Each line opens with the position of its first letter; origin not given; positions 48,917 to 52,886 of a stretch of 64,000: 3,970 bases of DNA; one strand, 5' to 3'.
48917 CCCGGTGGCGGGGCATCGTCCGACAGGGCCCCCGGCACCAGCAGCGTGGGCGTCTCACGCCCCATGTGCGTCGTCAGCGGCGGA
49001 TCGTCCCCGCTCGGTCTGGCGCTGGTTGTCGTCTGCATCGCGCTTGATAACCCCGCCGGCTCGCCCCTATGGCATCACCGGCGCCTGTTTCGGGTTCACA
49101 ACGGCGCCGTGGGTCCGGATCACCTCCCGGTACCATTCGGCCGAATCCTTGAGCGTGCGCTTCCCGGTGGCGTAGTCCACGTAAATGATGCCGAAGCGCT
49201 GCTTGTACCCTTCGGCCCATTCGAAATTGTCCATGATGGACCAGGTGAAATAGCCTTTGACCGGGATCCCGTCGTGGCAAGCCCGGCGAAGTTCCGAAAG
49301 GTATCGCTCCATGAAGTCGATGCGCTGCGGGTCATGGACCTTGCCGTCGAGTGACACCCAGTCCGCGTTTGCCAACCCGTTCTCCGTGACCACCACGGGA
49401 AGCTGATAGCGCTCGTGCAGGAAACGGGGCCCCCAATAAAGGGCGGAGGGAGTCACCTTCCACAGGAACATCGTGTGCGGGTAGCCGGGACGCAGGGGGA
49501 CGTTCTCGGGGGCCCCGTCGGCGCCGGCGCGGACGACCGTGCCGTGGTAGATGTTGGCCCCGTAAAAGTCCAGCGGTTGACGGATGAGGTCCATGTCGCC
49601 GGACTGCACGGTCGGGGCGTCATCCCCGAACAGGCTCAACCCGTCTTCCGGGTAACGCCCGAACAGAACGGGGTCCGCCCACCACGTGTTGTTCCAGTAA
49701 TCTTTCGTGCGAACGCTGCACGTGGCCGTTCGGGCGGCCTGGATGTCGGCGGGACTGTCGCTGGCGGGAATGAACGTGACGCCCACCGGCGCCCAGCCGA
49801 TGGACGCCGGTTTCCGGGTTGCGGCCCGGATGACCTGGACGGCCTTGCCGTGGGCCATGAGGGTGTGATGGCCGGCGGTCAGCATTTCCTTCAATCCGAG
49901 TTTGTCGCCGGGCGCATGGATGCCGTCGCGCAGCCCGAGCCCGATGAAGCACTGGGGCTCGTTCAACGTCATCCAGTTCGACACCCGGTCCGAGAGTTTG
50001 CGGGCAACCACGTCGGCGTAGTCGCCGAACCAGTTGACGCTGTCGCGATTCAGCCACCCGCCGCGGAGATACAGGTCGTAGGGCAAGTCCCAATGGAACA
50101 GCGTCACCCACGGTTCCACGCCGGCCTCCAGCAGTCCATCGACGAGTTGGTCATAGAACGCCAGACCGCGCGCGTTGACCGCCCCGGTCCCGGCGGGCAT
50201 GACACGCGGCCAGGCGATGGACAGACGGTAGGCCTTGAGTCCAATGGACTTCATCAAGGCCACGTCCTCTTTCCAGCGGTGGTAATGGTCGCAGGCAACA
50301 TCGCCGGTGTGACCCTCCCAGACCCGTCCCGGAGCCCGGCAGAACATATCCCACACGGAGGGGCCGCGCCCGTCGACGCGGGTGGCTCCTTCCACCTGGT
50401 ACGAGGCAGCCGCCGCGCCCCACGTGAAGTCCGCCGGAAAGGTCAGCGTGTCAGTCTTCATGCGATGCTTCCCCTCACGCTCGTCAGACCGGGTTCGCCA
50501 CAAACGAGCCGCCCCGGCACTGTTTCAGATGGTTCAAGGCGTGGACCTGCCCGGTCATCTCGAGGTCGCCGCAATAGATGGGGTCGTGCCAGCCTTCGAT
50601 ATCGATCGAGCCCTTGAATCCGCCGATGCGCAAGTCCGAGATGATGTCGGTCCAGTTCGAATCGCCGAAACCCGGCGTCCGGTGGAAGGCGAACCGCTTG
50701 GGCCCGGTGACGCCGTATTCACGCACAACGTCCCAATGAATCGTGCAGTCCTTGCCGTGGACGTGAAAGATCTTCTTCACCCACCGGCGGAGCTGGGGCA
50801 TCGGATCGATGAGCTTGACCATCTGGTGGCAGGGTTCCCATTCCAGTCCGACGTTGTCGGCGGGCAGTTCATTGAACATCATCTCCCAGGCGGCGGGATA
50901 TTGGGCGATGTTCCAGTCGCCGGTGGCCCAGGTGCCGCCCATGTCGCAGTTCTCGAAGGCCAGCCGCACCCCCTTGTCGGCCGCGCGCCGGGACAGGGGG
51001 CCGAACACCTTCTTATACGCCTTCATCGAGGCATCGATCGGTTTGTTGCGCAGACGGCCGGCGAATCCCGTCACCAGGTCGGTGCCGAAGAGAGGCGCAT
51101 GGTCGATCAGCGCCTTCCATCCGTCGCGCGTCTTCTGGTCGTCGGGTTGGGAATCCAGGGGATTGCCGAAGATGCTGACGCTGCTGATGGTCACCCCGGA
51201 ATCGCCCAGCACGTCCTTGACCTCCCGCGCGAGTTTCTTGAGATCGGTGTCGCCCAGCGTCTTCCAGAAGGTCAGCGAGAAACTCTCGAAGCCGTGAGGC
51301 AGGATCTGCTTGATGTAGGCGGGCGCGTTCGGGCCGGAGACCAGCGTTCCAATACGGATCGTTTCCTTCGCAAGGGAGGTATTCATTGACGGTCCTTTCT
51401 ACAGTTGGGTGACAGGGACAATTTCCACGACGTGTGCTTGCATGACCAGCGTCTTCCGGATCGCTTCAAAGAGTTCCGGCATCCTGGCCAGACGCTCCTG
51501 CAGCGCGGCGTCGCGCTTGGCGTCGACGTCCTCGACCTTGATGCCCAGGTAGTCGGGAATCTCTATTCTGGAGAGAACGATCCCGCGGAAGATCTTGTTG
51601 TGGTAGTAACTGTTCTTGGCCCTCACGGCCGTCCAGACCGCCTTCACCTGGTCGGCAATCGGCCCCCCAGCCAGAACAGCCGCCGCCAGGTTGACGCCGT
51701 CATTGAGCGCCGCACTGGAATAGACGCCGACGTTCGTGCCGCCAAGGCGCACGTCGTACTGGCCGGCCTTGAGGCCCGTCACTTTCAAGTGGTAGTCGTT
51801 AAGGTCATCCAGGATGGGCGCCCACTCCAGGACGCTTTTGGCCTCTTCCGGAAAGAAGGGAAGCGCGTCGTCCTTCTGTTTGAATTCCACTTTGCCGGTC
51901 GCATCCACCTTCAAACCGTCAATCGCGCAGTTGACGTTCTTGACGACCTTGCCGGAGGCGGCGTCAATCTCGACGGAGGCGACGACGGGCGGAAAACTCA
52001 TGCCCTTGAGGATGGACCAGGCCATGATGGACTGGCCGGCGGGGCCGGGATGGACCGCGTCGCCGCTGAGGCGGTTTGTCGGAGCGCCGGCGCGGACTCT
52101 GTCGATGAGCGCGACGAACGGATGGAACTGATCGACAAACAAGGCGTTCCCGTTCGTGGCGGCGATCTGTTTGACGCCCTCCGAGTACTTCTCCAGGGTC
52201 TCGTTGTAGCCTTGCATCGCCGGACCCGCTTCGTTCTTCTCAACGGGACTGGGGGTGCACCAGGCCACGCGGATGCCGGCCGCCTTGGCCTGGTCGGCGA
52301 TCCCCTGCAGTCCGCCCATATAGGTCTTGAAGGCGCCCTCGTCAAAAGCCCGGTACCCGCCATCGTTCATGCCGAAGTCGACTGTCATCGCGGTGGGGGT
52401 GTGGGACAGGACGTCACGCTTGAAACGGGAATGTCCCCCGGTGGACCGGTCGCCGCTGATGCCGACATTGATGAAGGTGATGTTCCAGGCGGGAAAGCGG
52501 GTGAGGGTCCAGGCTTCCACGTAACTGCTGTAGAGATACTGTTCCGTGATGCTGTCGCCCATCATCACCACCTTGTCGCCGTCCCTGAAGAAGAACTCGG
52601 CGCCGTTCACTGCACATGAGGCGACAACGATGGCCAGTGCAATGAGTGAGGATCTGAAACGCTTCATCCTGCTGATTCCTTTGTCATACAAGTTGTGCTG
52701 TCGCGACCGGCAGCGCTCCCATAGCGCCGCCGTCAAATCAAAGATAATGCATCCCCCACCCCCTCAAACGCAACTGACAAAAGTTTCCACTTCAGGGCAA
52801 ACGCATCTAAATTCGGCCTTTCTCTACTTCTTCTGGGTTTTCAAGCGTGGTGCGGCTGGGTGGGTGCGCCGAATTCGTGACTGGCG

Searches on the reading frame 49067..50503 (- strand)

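Call 3: search_protein_families(library=pfam, proteins=[window:49067-50503:-])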
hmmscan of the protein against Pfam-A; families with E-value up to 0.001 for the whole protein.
window:49067-50503:- (478 aa): 1 family
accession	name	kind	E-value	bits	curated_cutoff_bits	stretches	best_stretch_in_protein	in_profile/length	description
PF00232.24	Glyco_hydro_1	-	1.1e-148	495.9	22.6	1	21-466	4-452/453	Glycosyl hydrolase family 1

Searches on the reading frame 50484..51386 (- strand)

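Call 3: search_protein_families(library=pfam, proteins=[window:50484-51386:-])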
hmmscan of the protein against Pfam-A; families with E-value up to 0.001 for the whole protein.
window:50484-51386:- (300 aa): 1 family
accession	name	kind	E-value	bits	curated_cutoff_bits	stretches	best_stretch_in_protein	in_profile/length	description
PF01261.30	AP_endonuc_2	-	3.3e-27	96.2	31.1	1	31-289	7-248/249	Xylose isomerase-like TIM barrel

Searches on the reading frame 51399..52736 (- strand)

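Call 3: search_protein_families(library=pfam, proteins=[window:51399-52736:-])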
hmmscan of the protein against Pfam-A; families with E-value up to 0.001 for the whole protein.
window:51399-52736:- (445 aa): 3 families
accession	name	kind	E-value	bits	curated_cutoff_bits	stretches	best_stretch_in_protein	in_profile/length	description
PF13472.12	Lipase_GDSL_2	-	8.9e-21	75.6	32.9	1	59-235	2-176/178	GDSL-like Lipase/Acylhydrolase family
PF00657.28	Lipase_GDSL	-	2.9e-14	54.2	23.6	1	56-239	1-205/208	GDSL-like Lipase/Acylhydrolase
PF04311.20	DUF459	-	1.2e-07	31.7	27.2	1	55-243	1-195/197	Protein of unknown function (DUF459)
